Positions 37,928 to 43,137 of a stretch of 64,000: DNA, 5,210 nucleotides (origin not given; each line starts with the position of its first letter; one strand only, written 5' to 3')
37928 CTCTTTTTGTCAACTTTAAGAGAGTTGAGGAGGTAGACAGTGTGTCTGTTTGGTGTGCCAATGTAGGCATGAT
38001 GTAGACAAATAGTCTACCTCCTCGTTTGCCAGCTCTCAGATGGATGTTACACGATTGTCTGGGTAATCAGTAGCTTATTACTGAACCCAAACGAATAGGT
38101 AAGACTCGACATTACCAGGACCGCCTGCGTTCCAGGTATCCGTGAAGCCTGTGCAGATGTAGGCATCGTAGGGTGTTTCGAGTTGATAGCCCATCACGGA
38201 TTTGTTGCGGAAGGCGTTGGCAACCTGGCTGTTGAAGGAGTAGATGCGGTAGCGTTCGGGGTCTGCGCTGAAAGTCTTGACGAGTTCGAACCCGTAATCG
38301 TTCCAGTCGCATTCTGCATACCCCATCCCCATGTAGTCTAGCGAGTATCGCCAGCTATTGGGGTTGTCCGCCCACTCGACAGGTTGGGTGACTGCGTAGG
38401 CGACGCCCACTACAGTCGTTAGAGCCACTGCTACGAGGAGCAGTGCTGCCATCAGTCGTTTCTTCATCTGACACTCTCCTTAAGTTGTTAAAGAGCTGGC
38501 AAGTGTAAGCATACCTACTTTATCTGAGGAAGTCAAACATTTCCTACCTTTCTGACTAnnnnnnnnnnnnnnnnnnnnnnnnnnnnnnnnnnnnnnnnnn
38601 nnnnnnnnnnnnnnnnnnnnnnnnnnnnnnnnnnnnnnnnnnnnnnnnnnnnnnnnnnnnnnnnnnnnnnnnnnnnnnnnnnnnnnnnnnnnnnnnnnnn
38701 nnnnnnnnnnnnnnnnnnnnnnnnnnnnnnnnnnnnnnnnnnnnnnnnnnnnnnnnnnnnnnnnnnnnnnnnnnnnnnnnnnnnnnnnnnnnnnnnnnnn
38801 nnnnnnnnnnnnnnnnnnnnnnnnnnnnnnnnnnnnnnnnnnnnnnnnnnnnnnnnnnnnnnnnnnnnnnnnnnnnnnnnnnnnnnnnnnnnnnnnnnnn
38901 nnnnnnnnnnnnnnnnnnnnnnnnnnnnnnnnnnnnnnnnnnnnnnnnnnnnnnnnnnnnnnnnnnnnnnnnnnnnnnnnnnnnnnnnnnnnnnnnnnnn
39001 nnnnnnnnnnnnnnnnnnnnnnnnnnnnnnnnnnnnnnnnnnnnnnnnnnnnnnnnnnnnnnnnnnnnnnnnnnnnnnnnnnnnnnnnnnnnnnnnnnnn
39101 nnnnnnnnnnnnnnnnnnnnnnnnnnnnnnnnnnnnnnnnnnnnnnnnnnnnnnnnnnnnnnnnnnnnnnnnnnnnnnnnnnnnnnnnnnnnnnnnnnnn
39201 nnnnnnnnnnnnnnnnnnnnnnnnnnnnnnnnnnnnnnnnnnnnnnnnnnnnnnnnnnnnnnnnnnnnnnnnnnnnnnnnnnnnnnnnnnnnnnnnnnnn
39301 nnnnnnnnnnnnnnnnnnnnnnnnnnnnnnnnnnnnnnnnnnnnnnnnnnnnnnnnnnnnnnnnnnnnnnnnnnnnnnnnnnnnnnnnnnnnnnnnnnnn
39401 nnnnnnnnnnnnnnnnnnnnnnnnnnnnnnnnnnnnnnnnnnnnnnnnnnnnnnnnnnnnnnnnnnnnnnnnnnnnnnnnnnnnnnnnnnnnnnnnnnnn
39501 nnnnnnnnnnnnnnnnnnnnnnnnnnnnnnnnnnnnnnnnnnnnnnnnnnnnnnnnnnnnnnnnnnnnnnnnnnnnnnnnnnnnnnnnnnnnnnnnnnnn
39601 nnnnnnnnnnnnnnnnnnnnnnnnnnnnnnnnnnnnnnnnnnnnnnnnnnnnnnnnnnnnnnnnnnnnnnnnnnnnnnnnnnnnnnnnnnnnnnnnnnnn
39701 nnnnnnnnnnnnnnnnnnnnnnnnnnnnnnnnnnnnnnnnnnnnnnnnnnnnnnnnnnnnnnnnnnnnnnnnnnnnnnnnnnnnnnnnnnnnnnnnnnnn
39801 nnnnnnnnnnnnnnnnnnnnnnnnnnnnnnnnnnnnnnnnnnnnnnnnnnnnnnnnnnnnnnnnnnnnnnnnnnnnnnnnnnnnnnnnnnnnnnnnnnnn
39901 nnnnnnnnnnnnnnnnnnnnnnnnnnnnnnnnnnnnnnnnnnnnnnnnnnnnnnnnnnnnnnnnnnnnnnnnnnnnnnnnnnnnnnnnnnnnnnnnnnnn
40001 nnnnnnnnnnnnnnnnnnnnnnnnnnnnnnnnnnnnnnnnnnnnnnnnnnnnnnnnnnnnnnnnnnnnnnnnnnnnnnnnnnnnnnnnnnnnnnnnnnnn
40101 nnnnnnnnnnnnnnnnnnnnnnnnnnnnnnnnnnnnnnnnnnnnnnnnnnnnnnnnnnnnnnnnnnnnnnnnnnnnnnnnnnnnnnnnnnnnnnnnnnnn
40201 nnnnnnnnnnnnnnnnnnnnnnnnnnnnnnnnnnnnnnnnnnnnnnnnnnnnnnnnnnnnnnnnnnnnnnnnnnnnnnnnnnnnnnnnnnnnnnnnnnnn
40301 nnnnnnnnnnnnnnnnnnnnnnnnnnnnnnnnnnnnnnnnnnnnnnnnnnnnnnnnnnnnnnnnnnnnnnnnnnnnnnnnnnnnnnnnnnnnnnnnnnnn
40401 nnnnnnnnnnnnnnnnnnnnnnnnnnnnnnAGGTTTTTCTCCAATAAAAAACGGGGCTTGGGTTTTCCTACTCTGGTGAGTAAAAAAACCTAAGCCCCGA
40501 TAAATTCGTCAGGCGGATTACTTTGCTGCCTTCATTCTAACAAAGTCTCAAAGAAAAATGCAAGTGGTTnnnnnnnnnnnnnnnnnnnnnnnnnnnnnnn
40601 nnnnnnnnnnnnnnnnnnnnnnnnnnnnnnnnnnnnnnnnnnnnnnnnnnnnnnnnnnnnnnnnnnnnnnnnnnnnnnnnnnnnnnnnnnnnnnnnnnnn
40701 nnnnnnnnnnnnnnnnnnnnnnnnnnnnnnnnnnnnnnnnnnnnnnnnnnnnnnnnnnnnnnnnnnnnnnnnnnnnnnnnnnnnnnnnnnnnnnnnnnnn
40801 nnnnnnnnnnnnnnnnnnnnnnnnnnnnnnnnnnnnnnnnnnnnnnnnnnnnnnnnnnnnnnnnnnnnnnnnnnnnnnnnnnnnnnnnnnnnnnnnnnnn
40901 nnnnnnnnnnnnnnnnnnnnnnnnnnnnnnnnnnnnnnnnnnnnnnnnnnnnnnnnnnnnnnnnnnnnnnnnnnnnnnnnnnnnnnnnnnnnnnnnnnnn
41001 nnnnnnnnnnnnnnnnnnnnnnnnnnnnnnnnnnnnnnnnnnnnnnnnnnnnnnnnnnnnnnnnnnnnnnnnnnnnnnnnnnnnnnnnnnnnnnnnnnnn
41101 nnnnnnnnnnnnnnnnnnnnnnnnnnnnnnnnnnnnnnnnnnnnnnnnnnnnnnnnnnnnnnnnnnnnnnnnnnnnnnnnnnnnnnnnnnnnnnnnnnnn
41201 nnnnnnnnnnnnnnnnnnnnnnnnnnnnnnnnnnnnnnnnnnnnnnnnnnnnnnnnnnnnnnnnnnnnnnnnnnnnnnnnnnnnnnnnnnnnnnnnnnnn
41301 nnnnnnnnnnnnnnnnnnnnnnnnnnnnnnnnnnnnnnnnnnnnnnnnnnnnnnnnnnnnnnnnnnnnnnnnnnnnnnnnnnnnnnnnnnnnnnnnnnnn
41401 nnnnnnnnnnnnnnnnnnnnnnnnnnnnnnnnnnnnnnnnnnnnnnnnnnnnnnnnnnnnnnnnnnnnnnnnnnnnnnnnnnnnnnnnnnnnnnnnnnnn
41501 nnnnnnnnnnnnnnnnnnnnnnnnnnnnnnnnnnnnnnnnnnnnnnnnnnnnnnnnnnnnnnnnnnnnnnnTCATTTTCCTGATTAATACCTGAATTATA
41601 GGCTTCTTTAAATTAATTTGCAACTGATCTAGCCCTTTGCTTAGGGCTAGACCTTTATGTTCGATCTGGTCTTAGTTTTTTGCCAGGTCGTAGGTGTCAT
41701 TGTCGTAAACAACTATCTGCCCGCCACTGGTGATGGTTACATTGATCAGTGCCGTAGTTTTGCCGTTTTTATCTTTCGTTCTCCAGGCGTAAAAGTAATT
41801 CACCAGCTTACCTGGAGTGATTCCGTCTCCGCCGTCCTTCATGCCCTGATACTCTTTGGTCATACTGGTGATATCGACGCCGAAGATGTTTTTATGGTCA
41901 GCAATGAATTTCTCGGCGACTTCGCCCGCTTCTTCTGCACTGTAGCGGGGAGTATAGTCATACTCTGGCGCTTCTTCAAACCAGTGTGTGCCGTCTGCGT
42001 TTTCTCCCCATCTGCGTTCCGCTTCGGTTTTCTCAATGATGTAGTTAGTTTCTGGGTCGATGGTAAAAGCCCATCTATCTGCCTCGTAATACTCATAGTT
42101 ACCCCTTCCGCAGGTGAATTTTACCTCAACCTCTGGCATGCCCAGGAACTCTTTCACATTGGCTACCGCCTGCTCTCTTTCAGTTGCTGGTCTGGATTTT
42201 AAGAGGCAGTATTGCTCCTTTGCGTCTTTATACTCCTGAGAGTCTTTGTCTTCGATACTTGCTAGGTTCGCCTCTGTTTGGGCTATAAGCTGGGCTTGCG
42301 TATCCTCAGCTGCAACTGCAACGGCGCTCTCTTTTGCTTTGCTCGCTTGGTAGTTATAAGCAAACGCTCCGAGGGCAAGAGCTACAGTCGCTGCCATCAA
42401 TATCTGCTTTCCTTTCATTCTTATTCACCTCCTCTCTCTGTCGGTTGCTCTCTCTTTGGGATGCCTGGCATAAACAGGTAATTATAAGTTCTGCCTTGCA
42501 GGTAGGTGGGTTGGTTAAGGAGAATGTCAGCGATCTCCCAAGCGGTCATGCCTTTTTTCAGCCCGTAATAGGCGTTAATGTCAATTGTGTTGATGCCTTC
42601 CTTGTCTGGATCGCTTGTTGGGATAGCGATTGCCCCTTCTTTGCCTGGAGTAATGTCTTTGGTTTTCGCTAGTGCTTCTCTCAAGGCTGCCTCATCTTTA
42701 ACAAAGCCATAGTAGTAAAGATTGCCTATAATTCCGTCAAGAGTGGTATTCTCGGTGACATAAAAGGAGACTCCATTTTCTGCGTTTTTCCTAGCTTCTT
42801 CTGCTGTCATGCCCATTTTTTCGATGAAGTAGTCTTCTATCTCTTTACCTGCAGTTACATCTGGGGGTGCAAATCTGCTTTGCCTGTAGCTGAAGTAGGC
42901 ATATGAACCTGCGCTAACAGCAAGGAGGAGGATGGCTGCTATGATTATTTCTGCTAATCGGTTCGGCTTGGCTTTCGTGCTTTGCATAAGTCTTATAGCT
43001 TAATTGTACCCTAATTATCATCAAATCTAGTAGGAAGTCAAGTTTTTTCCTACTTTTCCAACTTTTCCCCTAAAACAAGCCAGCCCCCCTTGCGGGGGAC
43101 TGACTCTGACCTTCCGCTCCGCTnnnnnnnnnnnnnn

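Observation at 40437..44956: Six-gene island of exported/membrane proteins inserted between terminase and portal, with its own promoter-like elements and a terminator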

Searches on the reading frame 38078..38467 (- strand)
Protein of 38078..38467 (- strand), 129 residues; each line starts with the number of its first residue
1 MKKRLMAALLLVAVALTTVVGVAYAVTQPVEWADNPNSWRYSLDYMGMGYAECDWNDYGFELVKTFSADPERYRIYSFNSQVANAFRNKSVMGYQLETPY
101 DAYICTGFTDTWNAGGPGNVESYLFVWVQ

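Call 16: search_protein_families(library=ncbifam, proteins=[window:38078-38467:-], max_evalue=0.1)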
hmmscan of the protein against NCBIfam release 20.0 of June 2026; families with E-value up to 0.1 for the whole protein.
window:38078-38467:- (129 aa): 1 family
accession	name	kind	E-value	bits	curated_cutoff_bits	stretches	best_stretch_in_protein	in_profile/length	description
NF033799.1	inhib_PhrA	subfamily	0.06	13.4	40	0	1-16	1-16/44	PhrA family phosphatase inhibitor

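Call 69: search_protein_families(library=pfam, proteins=[window:38078-38467:-], max_evalue=0.001)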
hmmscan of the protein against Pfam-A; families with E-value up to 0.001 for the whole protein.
window:38078-38467:- (129 aa): 0 families

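Call 95: search_protein_families(library=padloc, proteins=[window:38078-38467:-], max_evalue=0.001)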
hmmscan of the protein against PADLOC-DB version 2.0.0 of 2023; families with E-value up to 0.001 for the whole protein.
window:38078-38467:- (129 aa): 0 families

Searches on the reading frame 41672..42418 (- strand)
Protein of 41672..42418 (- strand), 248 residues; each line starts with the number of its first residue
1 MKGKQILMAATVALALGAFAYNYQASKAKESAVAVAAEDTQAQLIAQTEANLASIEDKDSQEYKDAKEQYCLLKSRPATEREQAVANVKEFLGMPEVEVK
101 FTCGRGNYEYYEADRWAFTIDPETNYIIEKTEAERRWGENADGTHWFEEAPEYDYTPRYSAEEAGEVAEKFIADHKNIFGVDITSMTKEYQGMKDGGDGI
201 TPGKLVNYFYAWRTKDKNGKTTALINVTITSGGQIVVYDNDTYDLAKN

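Call 5: search_protein_families(library=pfam, proteins=[window:41672-42418:-], max_evalue=0.01)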
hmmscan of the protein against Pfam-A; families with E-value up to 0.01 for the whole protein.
window:41672-42418:- (248 aa): 0 families

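Call 6: search_protein_families(library=phrogs, proteins=[window:41672-42418:-], max_evalue=0.01)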
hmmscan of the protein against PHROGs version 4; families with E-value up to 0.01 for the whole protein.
window:41672-42418:- (248 aa): 1 family
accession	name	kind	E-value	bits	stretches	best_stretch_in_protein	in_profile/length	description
phrog_37303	-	unknown function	0.0092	16.8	0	4-24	6-26/66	-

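Call 16: search_protein_families(library=ncbifam, proteins=[window:41672-42418:-], max_evalue=0.1)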
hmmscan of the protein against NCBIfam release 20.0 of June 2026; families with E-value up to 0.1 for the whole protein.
window:41672-42418:- (248 aa): 0 families

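Call 27: find_homologous_proteins(query=window:41672-42418:-, max_evalue=0.001)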
Query window:41672-42418:- (248 aa): 63 proteins with E <= 0.001 among 708 candidates.
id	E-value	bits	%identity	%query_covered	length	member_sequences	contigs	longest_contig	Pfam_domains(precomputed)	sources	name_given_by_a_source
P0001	1.8e-156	537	100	97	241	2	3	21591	-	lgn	-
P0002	1.1e-114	400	72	100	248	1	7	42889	-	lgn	-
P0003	1.7e-107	377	70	100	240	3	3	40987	-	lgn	-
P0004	6.5e-105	368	68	100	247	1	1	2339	-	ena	-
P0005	2.9e-103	363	68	100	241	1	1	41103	-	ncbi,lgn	-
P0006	2.3e-102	360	66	100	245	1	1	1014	-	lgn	-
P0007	2.2e-101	357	65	100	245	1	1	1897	-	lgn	-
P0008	1.4e-99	351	65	100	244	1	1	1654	-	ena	-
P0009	1.5e-99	351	64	100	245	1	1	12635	-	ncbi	-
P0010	1.7e-99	351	65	100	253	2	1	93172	-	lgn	-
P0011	1.3e-97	345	63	100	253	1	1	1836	-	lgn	-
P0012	1.2e-93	332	61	100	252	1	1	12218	-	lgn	-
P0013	4.4e-92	326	62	100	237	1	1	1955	-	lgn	-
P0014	9.1e-91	322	60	100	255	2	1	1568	-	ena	-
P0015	5.5e-90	320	59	100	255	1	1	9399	-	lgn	-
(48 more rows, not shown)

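Call 38: predict_structure(alignment_id=A1)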
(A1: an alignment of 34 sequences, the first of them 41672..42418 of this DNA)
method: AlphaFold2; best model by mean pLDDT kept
length: 248 residues; sequences in the alignment: 34
mean_pLDDT: 86.5   pTM: 0.75
mean pLDDT of the five models: 86.5, 86.4, 83.9, 82.5, 81.4
residues with pLDDT >= 90: 142; 70-90: 63; 50-70: 42; < 50: 1
segments of 3 or more residues with pLDDT < 50: none
pLDDT, mean of each block of 10 residues (from residue 1): 62 67 62 63 89 92 89 87 97 96 85 96 95 85 85 93 98 96 95 81 87 94 95 96 74
secondary structure, 60 per line:
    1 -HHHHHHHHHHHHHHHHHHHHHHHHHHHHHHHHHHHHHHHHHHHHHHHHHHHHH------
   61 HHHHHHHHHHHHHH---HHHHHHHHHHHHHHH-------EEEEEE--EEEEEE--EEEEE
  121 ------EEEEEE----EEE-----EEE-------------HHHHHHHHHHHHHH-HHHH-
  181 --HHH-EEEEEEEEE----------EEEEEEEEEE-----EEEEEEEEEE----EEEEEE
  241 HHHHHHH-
elements in order: H2-54 H61-74 H78-92 E100-105 E108-113 E116-120 E127-132 E137-139 E145-147 H161-174 H176-179 E187-195 E206-215 E221-230 E235-240 H241-247
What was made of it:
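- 41672..42418 (-): g248, an exported tandem PepSY-like (YpeB-like) protein. It is homologous to the ectodomain of the anti-sigma factor of relatives. AF2 pLDDT 86.5 (call 38).
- Checked: It misses g248, whose weaker N-terminal segment (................) is modelled only as a long low-confidence helix by AlphaFold2 (call 38).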

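Call 85: search_solved_structures(query=A1, max_evalue=1)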
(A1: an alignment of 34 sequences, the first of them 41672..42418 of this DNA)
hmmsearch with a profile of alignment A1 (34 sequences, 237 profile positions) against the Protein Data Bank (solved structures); distinct sequences matched with E-value up to 1: 1.
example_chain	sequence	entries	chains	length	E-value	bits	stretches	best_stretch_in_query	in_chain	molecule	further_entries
6by1_CI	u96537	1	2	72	0.3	13.8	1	140-192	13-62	50S ribosomal protein L11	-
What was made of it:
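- On PepSY domain proteins / YpeB-like: The sequence criterion is not met, with no Pfam or PDB sequence hit (calls 5, 85).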

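Call 88: fold_search(model_id=the predicted structure, library=viral)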
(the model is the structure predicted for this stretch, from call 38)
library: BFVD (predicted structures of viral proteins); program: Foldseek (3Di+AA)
matches with E <= 10: 992; with E <= 0.001: 1
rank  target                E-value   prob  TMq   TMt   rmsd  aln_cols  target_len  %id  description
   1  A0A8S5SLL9            2.9e-04  1.00  0.36  0.43   7.2       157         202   15  Uncharacterized protein [Siphoviridae sp. ctrCN24]
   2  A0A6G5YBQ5            5.7e-03  0.95  0.21  0.24  13.8       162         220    9  (no name in the UniProt tables at hand)
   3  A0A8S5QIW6            9.4e-03  0.54  0.19  0.19  17.4       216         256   10  Uncharacterized protein [Siphoviridae sp. ctXmm2]
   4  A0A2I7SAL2            1.5e-02  0.38  0.14  0.10  16.6       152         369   11  (no name in the UniProt tables at hand)
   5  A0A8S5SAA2            1.8e-02  0.60  0.21  0.23  15.7       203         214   12  Uncharacterized protein [Siphoviridae sp. ct0D87]
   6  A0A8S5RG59            3.6e-02  0.35  0.20  0.20  17.9       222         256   11  Uncharacterized protein [virus sp. ctQmo6]
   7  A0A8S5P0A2            3.8e-02  0.30  0.17  0.11  19.2       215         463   10  Uncharacterized protein [Myoviridae sp. ctLnO19]
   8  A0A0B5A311            4.0e-02  0.23  0.12  0.06  13.8       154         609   10  Long tail fiber distal subunit [Yersinia phage vB_YenM_TG1]
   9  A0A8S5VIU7            4.5e-02  0.41  0.16  0.21  15.2       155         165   10  Uncharacterized protein [Siphoviridae sp. ctsYb1]
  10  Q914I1                4.8e-02  0.10  0.12  0.12  19.0       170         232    8  Uncharacterized protein 51 [Sulfolobus islandicus filamentous virus (isolate Iceland/Hveragerdi)]
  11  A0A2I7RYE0            5.1e-02  0.18  0.17  0.08  21.2       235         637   11  (no name in the UniProt tables at hand)
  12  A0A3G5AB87            5.1e-02  0.13  0.12  0.14  17.4       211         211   11  Uncharacterized protein [Hyperionvirus sp.]
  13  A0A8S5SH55            7.1e-02  0.47  0.20  0.24  15.5       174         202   14  Uncharacterized protein [Siphoviridae sp. ctxvK3]
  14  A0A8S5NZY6            7.5e-02  0.14  0.14  0.13  22.7       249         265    9  Uncharacterized protein [Myoviridae sp. ctLnO19]
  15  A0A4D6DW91            8.4e-02  0.41  0.13  0.15  15.9       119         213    9  Uncharacterized protein [Edwardsiella phage pEt-SU]
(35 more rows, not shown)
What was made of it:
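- Tried and rejected: The BFVD viral fold library gave one weak uncharacterised match (call 88).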

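Call 91: search_protein_representatives(alignment_id=A1)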
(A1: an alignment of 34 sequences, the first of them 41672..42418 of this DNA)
Query: 34 sequences, 237 profile positions. Proteins with E-value up to 0.001 (for the whole library): 169; up to 1e-10: 78; up to 1e-30: 15. The best 150 are listed.
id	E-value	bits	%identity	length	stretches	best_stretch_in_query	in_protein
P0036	2.4e-114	397.1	-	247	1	1-237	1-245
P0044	4.7e-83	294.7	-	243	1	9-237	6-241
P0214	3.6e-82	291.8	-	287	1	5-236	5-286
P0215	3.8e-81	288.4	-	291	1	1-236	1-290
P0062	4.1e-78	278.5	-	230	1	1-234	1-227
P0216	1.7e-76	273.2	-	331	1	34-236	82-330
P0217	1.5e-72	260.3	-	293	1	2-236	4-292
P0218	6.1e-55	202.7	-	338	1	9-232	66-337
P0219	4.8e-53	196.5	-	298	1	7-231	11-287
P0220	8.6e-51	189.1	-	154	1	137-237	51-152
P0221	1.9e-43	165.0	-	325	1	39-230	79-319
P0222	3.5e-42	160.9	-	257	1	4-231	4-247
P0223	1.2e-41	159.2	-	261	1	7-231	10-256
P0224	3.6e-36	141.2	-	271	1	6-230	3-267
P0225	9.8e-33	130.0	-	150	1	58-156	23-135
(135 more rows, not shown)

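Call 95: search_protein_families(library=padloc, proteins=[window:41672-42418:-], max_evalue=0.001)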
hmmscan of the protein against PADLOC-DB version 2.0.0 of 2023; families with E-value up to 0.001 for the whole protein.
window:41672-42418:- (248 aa): 0 families

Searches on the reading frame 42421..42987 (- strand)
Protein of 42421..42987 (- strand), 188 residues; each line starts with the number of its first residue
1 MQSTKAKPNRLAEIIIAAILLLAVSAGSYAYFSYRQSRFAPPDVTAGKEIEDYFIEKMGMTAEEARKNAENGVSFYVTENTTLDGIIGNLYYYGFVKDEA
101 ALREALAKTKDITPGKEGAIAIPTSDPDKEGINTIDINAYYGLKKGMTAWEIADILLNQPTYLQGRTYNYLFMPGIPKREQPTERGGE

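Call 5: search_protein_families(library=pfam, proteins=[window:42421-42987:-], max_evalue=0.01)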
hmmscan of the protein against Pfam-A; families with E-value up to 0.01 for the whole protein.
window:42421-42987:- (188 aa): 0 families

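Call 6: search_protein_families(library=phrogs, proteins=[window:42421-42987:-], max_evalue=0.01)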
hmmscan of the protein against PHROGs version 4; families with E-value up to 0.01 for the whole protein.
window:42421-42987:- (188 aa): 0 families

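Call 16: search_protein_families(library=ncbifam, proteins=[window:42421-42987:-], max_evalue=0.1)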
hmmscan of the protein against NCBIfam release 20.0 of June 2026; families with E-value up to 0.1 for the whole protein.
window:42421-42987:- (188 aa): 1 family
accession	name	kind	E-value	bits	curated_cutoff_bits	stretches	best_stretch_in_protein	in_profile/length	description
TIGR04088.1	cognate_SipW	domain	0.061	13.5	19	0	14-33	1-20/34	SipW-dependent-type signal peptide-containing protein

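Call 70: search_protein_families(library=padloc, proteins=[window:42421-42987:-], max_evalue=0.00001)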
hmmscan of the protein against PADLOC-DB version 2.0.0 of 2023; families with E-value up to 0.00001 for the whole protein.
window:42421-42987:- (188 aa): 0 families

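Call 86: search_solved_structures(query=A3, max_evalue=1)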
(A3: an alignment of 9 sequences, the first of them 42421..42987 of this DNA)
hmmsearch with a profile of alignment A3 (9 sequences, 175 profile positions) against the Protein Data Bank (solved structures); distinct sequences matched with E-value up to 1: 3.
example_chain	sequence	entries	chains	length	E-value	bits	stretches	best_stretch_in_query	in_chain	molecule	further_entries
3m4d_A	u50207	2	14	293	0.38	13.9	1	87-160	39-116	Alpha-hemolysin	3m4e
4bsz_B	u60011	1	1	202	0.45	13.7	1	38-83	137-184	ANKYRIN REPEAT-CONTAINING PROTEIN YAR1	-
6y07_A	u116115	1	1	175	0.88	12.8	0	27-66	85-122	sohair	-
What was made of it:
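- Tried and rejected: PDB sequence profiles for the PepSY and g188 families gave nothing (calls 85, 86).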
